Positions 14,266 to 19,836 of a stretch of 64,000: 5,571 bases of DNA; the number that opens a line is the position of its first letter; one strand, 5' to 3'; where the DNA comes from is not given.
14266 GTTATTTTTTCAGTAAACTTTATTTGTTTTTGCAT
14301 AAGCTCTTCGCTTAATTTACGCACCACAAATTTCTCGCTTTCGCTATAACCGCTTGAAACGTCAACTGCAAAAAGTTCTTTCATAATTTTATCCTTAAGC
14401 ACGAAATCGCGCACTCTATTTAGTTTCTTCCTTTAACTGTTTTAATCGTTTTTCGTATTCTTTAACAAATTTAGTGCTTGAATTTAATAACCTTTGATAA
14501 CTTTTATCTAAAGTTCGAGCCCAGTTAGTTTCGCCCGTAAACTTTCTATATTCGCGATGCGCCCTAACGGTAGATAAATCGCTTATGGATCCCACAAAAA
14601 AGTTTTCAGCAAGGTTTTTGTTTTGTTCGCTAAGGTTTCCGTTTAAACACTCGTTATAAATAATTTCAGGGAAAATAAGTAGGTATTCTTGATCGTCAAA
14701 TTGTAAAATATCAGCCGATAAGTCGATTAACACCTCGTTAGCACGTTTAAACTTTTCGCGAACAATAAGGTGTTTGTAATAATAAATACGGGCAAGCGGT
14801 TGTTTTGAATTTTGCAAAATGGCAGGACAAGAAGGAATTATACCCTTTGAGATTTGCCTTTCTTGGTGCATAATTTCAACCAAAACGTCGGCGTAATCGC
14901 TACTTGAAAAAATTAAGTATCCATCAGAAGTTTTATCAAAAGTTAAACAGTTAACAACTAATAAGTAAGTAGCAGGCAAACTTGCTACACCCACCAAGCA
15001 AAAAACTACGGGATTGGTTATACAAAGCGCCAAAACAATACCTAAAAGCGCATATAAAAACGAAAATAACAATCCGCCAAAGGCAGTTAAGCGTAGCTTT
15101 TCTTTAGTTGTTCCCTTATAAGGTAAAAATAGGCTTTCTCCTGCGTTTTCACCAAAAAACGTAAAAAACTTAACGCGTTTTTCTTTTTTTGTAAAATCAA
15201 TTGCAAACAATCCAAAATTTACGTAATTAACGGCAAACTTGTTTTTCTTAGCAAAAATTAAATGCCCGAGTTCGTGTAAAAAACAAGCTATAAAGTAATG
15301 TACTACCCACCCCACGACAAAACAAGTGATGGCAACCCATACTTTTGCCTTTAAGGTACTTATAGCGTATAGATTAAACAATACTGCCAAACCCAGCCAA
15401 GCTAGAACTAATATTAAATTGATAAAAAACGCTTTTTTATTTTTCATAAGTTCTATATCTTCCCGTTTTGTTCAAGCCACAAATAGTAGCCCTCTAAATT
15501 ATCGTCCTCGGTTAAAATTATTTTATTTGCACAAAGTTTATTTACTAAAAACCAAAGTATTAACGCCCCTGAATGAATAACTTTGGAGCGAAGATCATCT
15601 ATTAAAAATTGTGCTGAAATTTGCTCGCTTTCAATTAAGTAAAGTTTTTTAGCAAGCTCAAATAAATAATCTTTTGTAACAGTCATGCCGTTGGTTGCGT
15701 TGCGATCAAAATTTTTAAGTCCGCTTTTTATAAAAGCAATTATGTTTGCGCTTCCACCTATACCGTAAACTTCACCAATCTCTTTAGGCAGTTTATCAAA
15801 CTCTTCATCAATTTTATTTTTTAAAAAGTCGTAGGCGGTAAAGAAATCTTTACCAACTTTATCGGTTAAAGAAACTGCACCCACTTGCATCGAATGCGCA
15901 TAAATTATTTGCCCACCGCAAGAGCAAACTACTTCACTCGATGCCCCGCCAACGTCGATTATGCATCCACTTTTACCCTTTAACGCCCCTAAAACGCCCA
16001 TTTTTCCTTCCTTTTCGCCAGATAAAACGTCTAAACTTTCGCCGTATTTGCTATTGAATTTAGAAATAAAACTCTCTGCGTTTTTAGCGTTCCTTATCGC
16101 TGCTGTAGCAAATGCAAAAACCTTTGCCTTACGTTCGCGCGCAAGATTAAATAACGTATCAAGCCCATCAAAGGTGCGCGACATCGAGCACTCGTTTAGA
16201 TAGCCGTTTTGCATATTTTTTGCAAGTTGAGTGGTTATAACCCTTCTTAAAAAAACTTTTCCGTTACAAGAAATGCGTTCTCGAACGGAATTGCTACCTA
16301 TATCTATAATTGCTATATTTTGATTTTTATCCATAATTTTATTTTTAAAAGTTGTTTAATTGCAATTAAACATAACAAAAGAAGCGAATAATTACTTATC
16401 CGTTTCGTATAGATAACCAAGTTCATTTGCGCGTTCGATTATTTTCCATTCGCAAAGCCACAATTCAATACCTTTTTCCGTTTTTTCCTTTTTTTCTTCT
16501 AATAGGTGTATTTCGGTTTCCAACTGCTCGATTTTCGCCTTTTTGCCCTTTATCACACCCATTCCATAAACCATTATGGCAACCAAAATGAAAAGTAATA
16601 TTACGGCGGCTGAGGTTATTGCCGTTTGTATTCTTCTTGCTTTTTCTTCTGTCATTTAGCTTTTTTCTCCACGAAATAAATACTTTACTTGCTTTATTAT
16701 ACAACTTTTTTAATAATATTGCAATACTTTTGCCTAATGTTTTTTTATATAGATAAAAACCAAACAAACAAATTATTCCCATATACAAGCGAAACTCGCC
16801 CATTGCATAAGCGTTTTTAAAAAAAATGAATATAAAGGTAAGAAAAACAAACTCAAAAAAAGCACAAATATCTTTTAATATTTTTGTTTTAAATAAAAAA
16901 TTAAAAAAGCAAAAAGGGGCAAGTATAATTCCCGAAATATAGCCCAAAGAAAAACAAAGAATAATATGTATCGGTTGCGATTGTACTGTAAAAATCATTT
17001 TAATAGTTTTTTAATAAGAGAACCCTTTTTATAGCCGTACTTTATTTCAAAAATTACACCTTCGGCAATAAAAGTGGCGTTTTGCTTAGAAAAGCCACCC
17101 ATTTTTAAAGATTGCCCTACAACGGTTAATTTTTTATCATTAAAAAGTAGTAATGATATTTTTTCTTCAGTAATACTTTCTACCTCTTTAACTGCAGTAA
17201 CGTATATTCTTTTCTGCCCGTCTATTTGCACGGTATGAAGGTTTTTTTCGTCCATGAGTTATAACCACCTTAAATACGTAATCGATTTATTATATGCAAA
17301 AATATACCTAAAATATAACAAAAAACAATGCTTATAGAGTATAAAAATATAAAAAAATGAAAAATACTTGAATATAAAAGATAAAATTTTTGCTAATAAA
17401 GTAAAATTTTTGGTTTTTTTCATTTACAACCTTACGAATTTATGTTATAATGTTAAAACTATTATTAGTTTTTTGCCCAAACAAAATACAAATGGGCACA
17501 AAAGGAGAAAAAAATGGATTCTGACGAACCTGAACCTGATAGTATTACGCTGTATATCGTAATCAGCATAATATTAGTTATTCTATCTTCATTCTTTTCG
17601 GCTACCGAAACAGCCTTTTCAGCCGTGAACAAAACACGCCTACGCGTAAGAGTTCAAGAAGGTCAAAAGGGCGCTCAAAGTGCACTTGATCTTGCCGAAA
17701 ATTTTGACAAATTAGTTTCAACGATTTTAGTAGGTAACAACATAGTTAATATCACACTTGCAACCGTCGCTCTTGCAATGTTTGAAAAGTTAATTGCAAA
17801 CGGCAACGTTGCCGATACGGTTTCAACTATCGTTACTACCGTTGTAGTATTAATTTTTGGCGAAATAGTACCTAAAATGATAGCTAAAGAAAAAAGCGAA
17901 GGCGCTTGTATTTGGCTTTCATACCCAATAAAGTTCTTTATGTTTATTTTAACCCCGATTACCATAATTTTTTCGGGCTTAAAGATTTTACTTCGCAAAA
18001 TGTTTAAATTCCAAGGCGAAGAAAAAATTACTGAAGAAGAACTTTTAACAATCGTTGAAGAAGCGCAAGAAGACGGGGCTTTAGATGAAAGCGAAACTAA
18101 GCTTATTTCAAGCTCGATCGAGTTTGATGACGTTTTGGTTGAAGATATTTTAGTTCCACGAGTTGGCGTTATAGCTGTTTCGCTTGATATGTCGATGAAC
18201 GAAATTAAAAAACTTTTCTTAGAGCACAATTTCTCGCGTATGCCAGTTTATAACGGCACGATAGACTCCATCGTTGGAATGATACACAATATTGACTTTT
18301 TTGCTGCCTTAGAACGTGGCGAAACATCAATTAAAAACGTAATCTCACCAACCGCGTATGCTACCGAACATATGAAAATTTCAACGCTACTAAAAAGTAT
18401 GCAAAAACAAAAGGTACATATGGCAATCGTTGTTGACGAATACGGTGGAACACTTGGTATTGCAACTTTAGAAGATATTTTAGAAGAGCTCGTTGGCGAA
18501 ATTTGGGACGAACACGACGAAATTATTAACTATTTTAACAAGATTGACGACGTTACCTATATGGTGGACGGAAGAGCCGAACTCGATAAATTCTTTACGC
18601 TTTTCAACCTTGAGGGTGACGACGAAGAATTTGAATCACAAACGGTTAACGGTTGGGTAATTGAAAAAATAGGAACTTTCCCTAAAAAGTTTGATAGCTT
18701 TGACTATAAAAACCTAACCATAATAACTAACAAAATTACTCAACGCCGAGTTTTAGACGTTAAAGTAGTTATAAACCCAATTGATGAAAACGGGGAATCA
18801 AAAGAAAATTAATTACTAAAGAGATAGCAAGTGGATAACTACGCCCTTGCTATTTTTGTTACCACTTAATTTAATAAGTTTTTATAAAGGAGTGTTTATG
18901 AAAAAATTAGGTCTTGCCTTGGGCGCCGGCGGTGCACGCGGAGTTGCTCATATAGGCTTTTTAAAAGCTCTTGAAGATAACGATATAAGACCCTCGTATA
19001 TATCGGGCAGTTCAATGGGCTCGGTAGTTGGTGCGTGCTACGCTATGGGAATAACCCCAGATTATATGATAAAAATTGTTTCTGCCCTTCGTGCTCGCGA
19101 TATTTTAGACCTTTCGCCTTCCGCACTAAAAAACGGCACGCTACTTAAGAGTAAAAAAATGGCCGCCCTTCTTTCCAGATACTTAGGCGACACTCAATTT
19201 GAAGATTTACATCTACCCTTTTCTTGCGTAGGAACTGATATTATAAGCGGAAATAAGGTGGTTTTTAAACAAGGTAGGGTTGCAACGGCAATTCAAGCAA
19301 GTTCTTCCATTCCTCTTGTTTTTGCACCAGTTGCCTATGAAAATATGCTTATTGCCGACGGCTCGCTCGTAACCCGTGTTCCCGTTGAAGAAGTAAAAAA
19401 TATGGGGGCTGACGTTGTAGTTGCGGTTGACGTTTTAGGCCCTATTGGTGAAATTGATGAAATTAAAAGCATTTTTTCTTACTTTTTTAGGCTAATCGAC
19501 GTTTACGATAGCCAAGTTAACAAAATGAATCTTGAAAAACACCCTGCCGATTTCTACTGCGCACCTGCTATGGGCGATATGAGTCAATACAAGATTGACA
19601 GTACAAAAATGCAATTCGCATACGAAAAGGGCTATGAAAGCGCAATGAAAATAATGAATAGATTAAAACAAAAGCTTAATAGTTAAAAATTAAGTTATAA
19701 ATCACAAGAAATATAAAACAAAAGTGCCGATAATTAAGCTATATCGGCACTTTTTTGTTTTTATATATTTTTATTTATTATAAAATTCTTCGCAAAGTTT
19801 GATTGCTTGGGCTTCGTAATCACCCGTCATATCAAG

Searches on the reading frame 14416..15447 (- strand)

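Call 78: search_protein_families(library=pfam, proteins=[window:14416-15447:-], max_evalue=0.00001)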
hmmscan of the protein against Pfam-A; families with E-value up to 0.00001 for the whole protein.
window:14416-15447:- (343 aa): 1 family
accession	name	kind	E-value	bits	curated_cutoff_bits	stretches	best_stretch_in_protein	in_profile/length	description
PF02163.28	Peptidase_M50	-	6.8e-07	29.3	27.2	1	52-330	7-129/221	Peptidase family M50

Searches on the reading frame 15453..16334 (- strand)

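Call 78: search_protein_families(library=pfam, proteins=[window:15453-16334:-], max_evalue=0.00001)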
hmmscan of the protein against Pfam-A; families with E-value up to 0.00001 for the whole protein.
window:15453-16334:- (293 aa): 1 family
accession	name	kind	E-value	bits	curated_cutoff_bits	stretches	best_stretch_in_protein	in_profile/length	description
PF02541.22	Ppx-GppA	-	4.4e-29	102.3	27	1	38-276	23-270/285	Ppx/GppA phosphatase family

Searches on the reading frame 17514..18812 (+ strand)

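Call 78: search_protein_families(library=pfam, proteins=[window:17514-18812:+], max_evalue=0.00001)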
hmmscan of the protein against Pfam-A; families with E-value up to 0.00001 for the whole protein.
window:17514-18812:+ (432 aa): 3 families
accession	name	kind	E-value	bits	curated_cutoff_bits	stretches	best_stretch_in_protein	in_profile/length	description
PF01595.25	CNNM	-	5.5e-49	166.7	28.4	1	17-194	2-181/181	Cyclin M transmembrane N-terminal domain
PF00571.33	CBS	-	8e-16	58.5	24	2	279-327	8-56/57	CBS domain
PF03471.22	CorC_HlyC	-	2.1e-14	53.7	27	1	343-420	2-79/81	Transporter associated domain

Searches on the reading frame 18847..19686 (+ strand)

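Call 78: search_protein_families(library=pfam, proteins=[window:18847-19686:+], max_evalue=0.00001)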
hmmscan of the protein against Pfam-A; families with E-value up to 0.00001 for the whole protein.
window:18847-19686:+ (279 aa): 1 family
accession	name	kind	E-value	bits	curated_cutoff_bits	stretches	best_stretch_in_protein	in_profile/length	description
PF01734.28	Patatin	-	5.6e-32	111.9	27.7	1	23-182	1-189/191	Patatin-like phospholipase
